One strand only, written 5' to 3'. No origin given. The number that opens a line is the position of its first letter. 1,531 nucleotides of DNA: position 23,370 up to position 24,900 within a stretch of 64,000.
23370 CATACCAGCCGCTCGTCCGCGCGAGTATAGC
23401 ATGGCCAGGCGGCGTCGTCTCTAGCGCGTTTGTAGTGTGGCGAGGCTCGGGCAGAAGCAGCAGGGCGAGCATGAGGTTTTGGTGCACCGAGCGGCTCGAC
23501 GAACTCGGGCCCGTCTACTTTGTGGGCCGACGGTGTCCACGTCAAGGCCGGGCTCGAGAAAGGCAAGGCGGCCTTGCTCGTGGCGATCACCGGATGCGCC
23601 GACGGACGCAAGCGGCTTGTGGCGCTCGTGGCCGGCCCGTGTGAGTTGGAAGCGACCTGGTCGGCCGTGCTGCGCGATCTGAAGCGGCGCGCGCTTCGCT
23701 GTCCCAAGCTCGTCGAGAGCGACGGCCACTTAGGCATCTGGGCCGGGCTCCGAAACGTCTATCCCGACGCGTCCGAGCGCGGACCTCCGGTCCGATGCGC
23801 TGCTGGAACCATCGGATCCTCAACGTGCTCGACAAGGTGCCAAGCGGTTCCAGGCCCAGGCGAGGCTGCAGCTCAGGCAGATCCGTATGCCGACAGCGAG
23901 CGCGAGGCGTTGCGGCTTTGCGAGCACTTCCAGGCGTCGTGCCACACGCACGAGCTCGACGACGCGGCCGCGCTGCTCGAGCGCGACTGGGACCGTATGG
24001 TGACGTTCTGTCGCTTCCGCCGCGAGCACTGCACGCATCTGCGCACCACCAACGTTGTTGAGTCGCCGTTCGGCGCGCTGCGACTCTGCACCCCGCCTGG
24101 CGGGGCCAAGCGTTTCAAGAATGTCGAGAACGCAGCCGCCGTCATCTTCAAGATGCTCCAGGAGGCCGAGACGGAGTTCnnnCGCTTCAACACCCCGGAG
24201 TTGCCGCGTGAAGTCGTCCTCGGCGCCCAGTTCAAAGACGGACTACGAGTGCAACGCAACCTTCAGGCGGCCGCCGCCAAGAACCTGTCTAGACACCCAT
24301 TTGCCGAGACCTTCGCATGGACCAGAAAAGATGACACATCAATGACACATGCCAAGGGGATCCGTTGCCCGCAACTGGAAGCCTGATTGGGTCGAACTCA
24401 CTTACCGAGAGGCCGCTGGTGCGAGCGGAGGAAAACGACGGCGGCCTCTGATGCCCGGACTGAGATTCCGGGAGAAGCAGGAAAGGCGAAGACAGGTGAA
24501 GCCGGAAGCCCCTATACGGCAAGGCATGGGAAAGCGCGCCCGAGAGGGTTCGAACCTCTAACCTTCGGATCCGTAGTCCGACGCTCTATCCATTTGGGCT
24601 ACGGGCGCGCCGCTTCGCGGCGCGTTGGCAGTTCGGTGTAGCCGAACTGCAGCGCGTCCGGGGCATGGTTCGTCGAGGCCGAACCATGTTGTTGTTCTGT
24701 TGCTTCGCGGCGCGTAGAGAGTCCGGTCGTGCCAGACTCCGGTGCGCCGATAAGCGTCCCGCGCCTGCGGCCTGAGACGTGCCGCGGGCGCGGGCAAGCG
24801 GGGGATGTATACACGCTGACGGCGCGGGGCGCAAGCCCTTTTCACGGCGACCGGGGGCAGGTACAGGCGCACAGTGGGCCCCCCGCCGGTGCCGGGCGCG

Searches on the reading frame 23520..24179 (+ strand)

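Call 50: search_protein_families(library=pfam, proteins=[window:23520-24179:+], max_evalue=0.001)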
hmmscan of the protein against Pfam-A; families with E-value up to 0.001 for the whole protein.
window:23520-24179:+ (220 aa): 1 family
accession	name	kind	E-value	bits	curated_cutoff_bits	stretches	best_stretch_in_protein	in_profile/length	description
PF00872.24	Transposase_mut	-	2.6e-14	53.4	21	1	17-182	181-340/379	Transposase, Mutator family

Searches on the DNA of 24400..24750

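Call 63: search_rna_families(source=window, start=24400, end=24750, threshold=evalue, max_evalue=1)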
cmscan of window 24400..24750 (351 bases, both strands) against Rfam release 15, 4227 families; matches with E-value up to 1: 4.
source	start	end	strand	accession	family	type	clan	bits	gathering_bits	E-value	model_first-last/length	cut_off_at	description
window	24535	24608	-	RF00005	tRNA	Gene; tRNA;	CL00001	61.7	29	3.4e-13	1-71/71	no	tRNA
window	24534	24608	+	RF04354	Plastid-ycf2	Cis-reg;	-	34.1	65.7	1.5e-05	1-75/75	no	Plastid-ycf2 5UTR RNA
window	24603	24671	+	RF03389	mir-4738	Gene; miRNA;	-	18.7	81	0.5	1-87/87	no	mir-4738 microRNA precursor family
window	24404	24478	-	RF02791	CcsR1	Gene; sRNA;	-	14.8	65.3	0.41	1-83/83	no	Conserved CCUCCUCCC motif stress-induced RNA 1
